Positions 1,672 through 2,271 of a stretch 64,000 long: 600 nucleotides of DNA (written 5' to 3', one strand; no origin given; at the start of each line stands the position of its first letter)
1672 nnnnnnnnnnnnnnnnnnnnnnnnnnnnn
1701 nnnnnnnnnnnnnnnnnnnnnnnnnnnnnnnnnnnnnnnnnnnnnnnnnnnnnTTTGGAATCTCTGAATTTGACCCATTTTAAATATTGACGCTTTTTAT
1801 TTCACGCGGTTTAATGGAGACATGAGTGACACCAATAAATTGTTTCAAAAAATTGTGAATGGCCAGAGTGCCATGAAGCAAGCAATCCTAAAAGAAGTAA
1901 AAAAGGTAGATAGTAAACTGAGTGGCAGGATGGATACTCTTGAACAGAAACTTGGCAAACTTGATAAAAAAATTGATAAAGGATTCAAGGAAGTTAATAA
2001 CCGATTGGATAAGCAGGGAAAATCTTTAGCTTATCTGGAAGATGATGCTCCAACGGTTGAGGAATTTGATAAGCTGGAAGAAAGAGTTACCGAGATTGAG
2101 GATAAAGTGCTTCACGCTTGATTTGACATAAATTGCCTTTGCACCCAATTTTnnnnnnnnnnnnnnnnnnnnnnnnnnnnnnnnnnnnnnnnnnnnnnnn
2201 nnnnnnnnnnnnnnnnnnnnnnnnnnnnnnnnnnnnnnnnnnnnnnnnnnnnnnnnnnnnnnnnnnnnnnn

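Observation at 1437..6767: Type IV restriction-like module (Mrr-domain fusion, GmrSD-like, HD protein) bracketed by ~350-bp direct repeats that each encode a small coiled-coil protein, with an ArsR regulator at the edge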

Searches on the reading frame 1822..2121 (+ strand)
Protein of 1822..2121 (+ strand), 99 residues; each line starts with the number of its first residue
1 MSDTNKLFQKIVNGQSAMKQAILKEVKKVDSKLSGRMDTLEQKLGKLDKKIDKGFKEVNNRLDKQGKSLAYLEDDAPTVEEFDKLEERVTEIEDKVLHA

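Call 3: search_protein_families(library=pfam, proteins=[window:1822-2121:+], max_evalue=0.1)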
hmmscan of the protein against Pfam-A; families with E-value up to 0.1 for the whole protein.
window:1822-2121:+ (99 aa): 28 families (the best 25 are shown)
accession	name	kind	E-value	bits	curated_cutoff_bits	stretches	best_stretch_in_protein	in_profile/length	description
PF05531.17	NPV_P10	-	8.1e-05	23.5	29.8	1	21-93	8-62/75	Nucleopolyhedrovirus P10 protein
PF05597.16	Phasin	-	0.00062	20.3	28.8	1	3-96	32-121/126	Poly(hydroxyalcanoate) granule associated protein (phasin)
PF23991.1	DUF7310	-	0.0016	19.3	40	0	66-96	16-46/83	Coiled-coil region of unknown function (DUF7310)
PF23831.1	DUF7201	-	0.0028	17.8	27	1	17-60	59-102/142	Coiled-coil region of unknown function (DUF7201)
PF15456.11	Uds1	-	0.0035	18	28.8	1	22-97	22-99/123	Up-regulated During Septation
PF04513.17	Baculo_PEP_C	-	0.0045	17.5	38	1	21-93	24-91/140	Baculovirus polyhedron envelope protein, PEP, C terminus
PF10046.14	BLOC1_2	-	0.0051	17.6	33.4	1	8-96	7-95/96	Biogenesis of lysosome-related organelles complex-1 subunit 2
PF18822.6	CdvA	-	0.0079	16.7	30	0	12-69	10-63/123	CdvA-like coiled-coil domain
PF20667.3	Sec10_N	-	0.01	16.3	27.4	0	22-76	11-65/118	Exocyst complex component Sec10, N-terminal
PF04108.17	ATG17_like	-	0.011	15.6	43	1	8-95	143-230/355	Autophagy protein ATG17-like domain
PF15964.10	CCCAP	-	0.013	14.3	27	1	16-76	384-447/703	Centrosomal colon cancer autoantigen protein family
PF11348.13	DUF3150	-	0.014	15.2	24.9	1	3-69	180-245/257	Protein of unknown function (DUF3150)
PF07889.17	DUF1664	-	0.016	15.6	34.6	1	20-95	44-123/124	Protein of unknown function (DUF1664)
PF02346.21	Vac_Fusion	-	0.016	15.2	24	0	39-78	4-39/56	Chordopoxvirus multifunctional envelope protein A27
PF04210.18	MtrG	-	0.017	15.4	27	0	38-65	13-40/64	Tetrahydromethanopterin S-methyltransferase, subunit G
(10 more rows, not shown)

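Call 4: search_protein_families(library=padloc, proteins=[window:1822-2121:+], max_evalue=0.1)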
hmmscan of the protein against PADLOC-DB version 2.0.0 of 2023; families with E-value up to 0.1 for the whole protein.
window:1822-2121:+ (99 aa): 6 families
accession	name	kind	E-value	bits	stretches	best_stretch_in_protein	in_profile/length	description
PDLC00637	ZorA2|ZorA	-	0.0037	14.1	1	15-92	340-412/420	MotA/ExbB/TolQ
PDLC03865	LmuB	-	0.0043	13.3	1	3-95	521-616/1007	-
PDLC03491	REase_II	-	0.011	13.2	1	7-96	46-133/262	Type II restriction enzyme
PDLC03863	LmuB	-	0.013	12.2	1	22-94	193-269/610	-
PDLC03859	LmuB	-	0.023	11.9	1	21-94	361-473/611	-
PDLC01177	CorA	-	0.033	12.4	0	19-75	12-72/117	CorA-like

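Call 14: find_homologous_proteins(query=window:1822-2121:+, max_evalue=0.001)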
Query window:1822-2121:+ (99 aa): 79 proteins with E <= 0.001 among 81 candidates.
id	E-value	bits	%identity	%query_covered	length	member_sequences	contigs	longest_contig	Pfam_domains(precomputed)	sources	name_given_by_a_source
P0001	6.4e-54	197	100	100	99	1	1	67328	-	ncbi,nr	ncbi:hypothetical protein JXA63_00805 [Candidatus Woesebacteria bacterium]|nr:hypothetical protein [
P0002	1.2e-32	129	73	100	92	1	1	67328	-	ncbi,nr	ncbi:hypothetical protein JXA63_00825 [Candidatus Woesebacteria bacterium]|nr:hypothetical protein [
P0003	1.2e-31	126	76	94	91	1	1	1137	-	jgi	jgi:hypothetical protein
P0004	6.7e-24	102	59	94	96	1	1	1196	-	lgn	-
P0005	2.6e-23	100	55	98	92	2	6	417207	-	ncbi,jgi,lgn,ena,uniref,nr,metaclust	ncbi:hypothetical protein A2715_05420 [Candidatus Woesebacteria bacterium RIFCSPHIGHO2_01_FULL_39_32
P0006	5.5e-23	99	54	98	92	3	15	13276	-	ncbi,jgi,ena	-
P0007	1.0e-22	98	55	98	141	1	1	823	-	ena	-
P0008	1.1e-22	98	55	94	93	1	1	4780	PF28217.1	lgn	-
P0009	1.3e-22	97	60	94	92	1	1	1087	-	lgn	-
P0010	1.6e-22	97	55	96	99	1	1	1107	-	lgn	-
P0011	2.6e-22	96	58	96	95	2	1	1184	PF05531.18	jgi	-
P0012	3.0e-22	96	59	94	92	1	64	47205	-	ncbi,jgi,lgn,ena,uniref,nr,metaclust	ncbi:hypothetical protein CO009_02540 [Candidatus Shapirobacteria bacterium CG_4_8_14_3_um_filter_35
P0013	5.4e-22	95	56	99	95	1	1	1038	PF05531.18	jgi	jgi:hypothetical protein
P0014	6.5e-22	95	53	98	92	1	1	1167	PF28217.1,PF06825.18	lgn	-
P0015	1.1e-21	94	61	97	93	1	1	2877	-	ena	-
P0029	4.8e-19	86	52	98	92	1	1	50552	-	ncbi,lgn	-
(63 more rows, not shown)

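Call 16: find_encoding_contigs(protein=P0005, flank=8000, max_places=3)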
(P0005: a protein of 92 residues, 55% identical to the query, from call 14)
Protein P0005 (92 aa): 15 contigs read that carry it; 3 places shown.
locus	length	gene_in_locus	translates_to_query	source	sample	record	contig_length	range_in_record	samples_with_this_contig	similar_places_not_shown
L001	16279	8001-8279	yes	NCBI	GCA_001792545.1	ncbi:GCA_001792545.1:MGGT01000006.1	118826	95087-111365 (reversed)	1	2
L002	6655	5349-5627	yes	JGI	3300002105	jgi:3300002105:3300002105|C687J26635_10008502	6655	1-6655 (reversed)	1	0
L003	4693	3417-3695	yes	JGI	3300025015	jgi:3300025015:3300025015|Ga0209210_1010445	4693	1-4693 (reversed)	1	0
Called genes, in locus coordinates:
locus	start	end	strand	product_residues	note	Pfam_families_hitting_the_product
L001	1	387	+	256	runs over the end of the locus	-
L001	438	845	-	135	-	PF05901:Excalibur (weak)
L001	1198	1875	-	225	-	-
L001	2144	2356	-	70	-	PF07927:HicA_toxin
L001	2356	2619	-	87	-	-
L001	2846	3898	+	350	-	PF27366:MwoI_N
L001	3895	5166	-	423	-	PF01555:N6_N4_Mtase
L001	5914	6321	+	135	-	-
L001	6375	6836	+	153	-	-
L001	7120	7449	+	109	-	-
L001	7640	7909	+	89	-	PF01022:HTH_5 (weak), PF01047:MarR (weak), PF13412:HTH_24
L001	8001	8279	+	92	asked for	-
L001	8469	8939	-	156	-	-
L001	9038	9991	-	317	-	PF01018:GTP1_OBG, PF01926:MMR_HSR1, PF02421:FeoB_N (weak), PF03193:RsgA_GTPase (faint)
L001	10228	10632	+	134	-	-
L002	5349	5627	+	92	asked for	-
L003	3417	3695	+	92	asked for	-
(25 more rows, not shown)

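Call 17: find_encoding_contigs(protein=P0029, flank=8000, max_places=2)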
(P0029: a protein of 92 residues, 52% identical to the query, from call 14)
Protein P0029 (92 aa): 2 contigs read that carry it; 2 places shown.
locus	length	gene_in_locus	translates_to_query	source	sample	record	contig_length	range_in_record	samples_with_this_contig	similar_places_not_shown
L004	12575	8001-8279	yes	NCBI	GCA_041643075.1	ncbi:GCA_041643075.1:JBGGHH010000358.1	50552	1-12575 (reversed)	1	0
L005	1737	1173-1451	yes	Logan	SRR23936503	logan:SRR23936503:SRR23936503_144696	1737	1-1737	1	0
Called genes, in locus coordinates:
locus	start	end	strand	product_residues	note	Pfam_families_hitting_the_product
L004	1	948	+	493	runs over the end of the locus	PF00175:NAD_binding_1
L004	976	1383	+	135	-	PF07884:VKOR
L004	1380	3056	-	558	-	PF06418:CTP_synth_N, PF00117:GATase, PF07722:Peptidase_C26 (faint)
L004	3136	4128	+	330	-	-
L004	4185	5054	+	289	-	PF01522:Polysacc_deac_1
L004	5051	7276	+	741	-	PF13354:Beta-lactamase2, PF00768:Peptidase_S11 (faint), PF18915:DUF5667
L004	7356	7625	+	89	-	PF03477:ATP-cone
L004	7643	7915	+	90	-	-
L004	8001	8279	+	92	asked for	-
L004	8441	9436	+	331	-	PF01926:MMR_HSR1, PF02421:FeoB_N, PF06071:YchF-GTPase_C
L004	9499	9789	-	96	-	-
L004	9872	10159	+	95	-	PF01250:Ribosomal_S6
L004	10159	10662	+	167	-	PF00436:SSB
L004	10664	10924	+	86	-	PF01084:Ribosomal_S18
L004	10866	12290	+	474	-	PF22694:CtpB_N-like, PF00595:PDZ (weak), PF13180:PDZ_2 (weak), PF17820:PDZ_6, PF03572:Peptidase_S41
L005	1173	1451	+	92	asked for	-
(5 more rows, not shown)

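Call 19: find_related_loci(query=A2, collection=genome_contigs, flank=10000)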
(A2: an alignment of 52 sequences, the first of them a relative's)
Query A2 (99 aa) in genome_contigs; peptide patterns used: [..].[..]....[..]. (x = any residue, [..] = any of these).
67 stretches matched a pattern; 49 encode a relative of the query (tblastn E <= 1e-3); 47 distinct loci.
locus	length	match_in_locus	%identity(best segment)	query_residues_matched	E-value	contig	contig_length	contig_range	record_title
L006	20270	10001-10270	55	1-97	2e-30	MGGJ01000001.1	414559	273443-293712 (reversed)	MAG: Candidatus Woesebacteria bacterium RIFCSPHIGHO2_01_FULL_39_32 rifcsphigho2_01_scaffold_107, whole genome shotgun se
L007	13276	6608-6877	54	1-97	1e-29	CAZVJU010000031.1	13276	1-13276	MAG TPA_asm: uncultured Gammaproteobacteria bacterium isolate SRP050083_co3_9 genome assembly, contig: NODE_3866_length_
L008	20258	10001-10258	59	1-93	3e-29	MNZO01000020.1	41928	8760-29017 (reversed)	MAG: Candidatus Shapirobacteria bacterium CG2_30_35_20 cg2_3.0_scaffold_2458_c, whole genome shotgun sequence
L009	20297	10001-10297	56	1-99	4e-28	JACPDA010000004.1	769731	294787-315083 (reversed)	MAG: Candidatus Daviesbacteria bacterium isolate NC_groundwater_297_Ag_B-0.1um_41_14 S7_GD2017_3_B1_scaffold_1, whole ge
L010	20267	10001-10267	53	1-96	1e-26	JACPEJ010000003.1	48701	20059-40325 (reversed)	MAG: Candidatus Blackburnbacteria bacterium isolate NC_groundwater_332_Ag_B-0.1um_41_18 GD18-4_B1_scaffold_1156719, whol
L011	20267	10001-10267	49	1-96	5e-25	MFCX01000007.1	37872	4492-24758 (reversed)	MAG: Candidatus Daviesbacteria bacterium RIFCSPHIGHO2_02_FULL_39_12 rifcsphigho2_02_scaffold_1235, whole genome shotgun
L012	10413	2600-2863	49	1-99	1e-24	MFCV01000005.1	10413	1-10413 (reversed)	MAG: Candidatus Daviesbacteria bacterium RIFCSPHIGHO2_02_FULL_36_13 rifcsphigho2_02_scaffold_17269, whole genome shotgun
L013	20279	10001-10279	51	1-96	1e-24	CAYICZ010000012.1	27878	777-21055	MAG TPA_asm: uncultured Gammaproteobacteria bacterium isolate ERP119705_co18_1 genome assembly, contig: NODE_1956_length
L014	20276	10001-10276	45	1-99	3e-24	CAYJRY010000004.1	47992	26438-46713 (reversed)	MAG TPA_asm: uncultured Gammaproteobacteria bacterium isolate ERP125453_co1_466 genome assembly, contig: NODE_523_length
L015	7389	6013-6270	49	1-97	4e-24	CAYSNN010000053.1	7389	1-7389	MAG TPA_asm: uncultured Gammaproteobacteria bacterium isolate binchicken_co251_42 genome assembly, contig: NODE_14309_le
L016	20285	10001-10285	44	1-99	3e-24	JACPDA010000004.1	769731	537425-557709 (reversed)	MAG: Candidatus Daviesbacteria bacterium isolate NC_groundwater_297_Ag_B-0.1um_41_14 S7_GD2017_3_B1_scaffold_1, whole ge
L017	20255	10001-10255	49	1-99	4e-24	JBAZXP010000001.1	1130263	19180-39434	MAG: Microgenomates group bacterium isolate SO_2017_GW1_59 NODE_11_length_1130263_cov_5.408407_OW334_2017, whole genome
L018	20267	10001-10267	53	1-93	9e-24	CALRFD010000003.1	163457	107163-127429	MAG: Patescibacteria group bacterium isolate Ike-100m-12 genome assembly, contig: Ike-100-c31, whole genome shotgun sequ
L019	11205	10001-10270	48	1-97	1e-23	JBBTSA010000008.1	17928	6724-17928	MAG: Patescibacteria group bacterium isolate H51-bin048_1 H51_bin048_1_000000000008, whole genome shotgun sequence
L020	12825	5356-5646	48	3-99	2e-23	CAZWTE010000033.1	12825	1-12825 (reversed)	MAG TPA_asm: uncultured Gammaproteobacteria bacterium isolate binchicken_co144_909 genome assembly, contig: NODE_10156_l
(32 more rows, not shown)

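Call 27: find_encoding_contigs(protein=P0003, flank=5000, max_places=3)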
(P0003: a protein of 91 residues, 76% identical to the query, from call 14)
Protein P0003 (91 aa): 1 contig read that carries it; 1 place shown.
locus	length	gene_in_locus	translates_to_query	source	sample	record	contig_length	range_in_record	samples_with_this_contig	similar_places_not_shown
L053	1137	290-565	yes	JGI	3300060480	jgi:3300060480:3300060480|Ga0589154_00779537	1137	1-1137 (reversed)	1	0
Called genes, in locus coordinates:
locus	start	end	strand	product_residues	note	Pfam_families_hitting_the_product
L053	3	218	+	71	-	?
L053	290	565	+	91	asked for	-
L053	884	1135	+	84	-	?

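Call 37: search_protein_families(library=pfam, proteins=[L007:7051-8199:-, L007:8351-8740:-, L007:5654-6262:+, L007:11219-11800:+, L007:12207-12890:+, P0008], max_evalue=0.001)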
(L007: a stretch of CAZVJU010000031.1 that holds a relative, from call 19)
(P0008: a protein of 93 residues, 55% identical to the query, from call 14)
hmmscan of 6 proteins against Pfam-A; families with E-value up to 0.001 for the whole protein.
L007:7051-8199:- (382 aa): 2 families
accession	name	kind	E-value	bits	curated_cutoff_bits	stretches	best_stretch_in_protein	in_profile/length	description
PF04055.27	Radical_SAM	-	1.4e-15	58.3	29.5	1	67-215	2-164/166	Radical SAM superfamily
PF13186.11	SPASM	-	9.3e-09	35.9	21.5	1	291-354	1-67/67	Iron-sulfur cluster-binding domain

L007:8351-8740:- (129 aa): 0 families

L007:5654-6262:+ (202 aa): 0 families

L007:11219-11800:+ (193 aa): 0 families

L007:12207-12890:+ (227 aa): 1 family
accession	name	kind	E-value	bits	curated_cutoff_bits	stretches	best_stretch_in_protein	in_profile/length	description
PF12705.13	PDDEXK_1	-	5.2e-11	43.4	22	1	84-209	122-245/247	PD-(D/E)XK nuclease superfamily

P0008 (93 aa): 2 families
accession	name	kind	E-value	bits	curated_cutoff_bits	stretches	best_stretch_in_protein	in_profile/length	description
PF16526.10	CLZ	-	0.00051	20.8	26.7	1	21-88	7-71/71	C-terminal leucine zipper domain of cyclic nucleotide-gated channels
PF22743.2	PspAA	-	0.00096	19.8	27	0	8-63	3-59/92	PspA-Associated protein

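Call 47: search_solved_structures(query=A2, max_evalue=1)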
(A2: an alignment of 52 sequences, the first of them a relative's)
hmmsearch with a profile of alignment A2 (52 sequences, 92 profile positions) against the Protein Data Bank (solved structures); distinct sequences matched with E-value up to 1: 80 (the best 60 are shown).
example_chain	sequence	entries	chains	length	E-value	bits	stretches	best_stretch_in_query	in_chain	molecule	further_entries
3s84_A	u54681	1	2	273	0.0065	19.8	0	16-58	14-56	Apolipoprotein A-IV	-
8qae_A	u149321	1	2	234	0.0076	19.6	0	22-87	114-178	sc-apCC-6-SLLA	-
3sk6_A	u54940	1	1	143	0.042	17.2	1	11-70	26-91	Thermonuclease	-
3rrk_A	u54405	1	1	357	0.043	17.1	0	42-85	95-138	V-type ATPase 116 kDa subunit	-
3tp5_A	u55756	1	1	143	0.054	16.8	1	11-71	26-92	Thermonuclease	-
9hx4_F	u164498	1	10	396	0.057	16.8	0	16-57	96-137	Apolipoprotein A-IV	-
9bqx_A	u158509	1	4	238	0.13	15.6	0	36-65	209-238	Amphiphysin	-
5cv9_A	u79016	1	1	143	0.19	15.1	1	9-70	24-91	Thermonuclease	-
7zgx_A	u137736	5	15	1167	0.19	15.1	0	42-86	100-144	S-layer protein SlpA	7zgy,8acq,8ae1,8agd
5bny_B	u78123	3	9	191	0.27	14.6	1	16-61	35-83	Hemagglutinin | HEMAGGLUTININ HA2 CHAIN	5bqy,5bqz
6xor_A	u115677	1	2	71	0.29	14.5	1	21-72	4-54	Protein swallow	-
5igb_A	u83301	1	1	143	0.34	14.3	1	9-71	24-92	Thermonuclease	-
9n5z_F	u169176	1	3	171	0.4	14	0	24-62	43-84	Hemagglutinin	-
3itp_A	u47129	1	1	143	0.41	14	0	9-69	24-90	Nuclease A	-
7x6o_B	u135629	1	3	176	0.42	14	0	24-62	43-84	Hemagglutinin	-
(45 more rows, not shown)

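Call 51: search_protein_families(library=pfam, alignment_id=A4, max_evalue=0.00001)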
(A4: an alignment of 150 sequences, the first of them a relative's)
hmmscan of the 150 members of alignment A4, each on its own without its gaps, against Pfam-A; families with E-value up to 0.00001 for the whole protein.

A. member 1, L016:10406-12037:+ (543 aa): 1 family
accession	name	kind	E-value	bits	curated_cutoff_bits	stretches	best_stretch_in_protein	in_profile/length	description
PF13231.12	PMT_2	-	3e-07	31.2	26.1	1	110-258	6-158/160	Dolichyl-phosphate-mannose-protein mannosyltransferase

B. families by the number of members that match (of 150 scanned): 167 families (the first 25 are shown)
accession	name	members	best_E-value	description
PF01926.29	MMR_HSR1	6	3.3e-25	50S ribosome-binding GTPase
PF01022.26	HTH_5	5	2.4e-12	Bacterial regulatory protein, arsR family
PF02421.24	FeoB_N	4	5.9e-10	Ferrous iron transport protein B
PF07690.21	MFS_1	3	5.7e-56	Major Facilitator Superfamily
PF01018.28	GTP1_OBG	3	2.8e-42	GTP1/OBG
PF00702.32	Hydrolase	3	3.8e-34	haloacid dehalogenase-like hydrolase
PF00293.34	NUDIX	3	9.3e-18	NUDIX domain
PF00579.31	tRNA-synt_1b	2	2.6e-68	tRNA synthetases class I (W and Y)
PF04332.21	DUF475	2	8.1e-45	Protein of unknown function (DUF475)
PF00270.35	DEAD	2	9.7e-45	DEAD/DEAH box helicase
PF00817.25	IMS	2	5.5e-41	impB/mucB/samB family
PF00534.26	Glycos_transf_1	2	2.4e-39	Glycosyl transferases group 1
PF00271.37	Helicase_C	2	1.5e-34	Helicase conserved C-terminal domain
PF13692.12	Glyco_trans_1_4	2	3e-31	Glycosyl transferases group 1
PF03572.23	Peptidase_S41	2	1.2e-26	Peptidase family S41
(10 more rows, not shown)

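Call 65: predict_structure(alignment_id=A2)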
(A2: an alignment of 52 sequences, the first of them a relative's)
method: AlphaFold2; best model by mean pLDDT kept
length: 99 residues; sequences in the alignment: 52
mean_pLDDT: 87.4   pTM: 0.38
mean pLDDT of the five models: 87.4, 85.3, 85.1, 84.8, 84.5
residues with pLDDT >= 90: 52; 70-90: 40; 50-70: 7; < 50: 0
segments of 3 or more residues with pLDDT < 50: none
pLDDT, mean of each block of 10 residues (from residue 1): 86 91 94 92 93 91 83 73 87 84
secondary structure, 60 per line:
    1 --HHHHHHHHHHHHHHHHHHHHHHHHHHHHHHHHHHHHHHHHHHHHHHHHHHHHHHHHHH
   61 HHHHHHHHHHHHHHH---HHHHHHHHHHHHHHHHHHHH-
elements in order: H3-75 H79-98

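Call 70: find_related_loci(query=A2, collection=viral_contigs, flank=6000)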
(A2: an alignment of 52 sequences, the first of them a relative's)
Query A2 (99 aa) in viral_contigs; peptide patterns used: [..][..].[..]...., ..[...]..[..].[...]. (x = any residue, [..] = any of these).
65 stretches matched a pattern, but none encodes a relative of the query by tblastn (E <= 1e-3).

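Call 80: search_protein_families(library=ncbifam, proteins=[window:1822-2121:+], max_evalue=0.001)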
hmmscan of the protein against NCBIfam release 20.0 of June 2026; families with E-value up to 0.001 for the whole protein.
window:1822-2121:+ (99 aa): 0 families
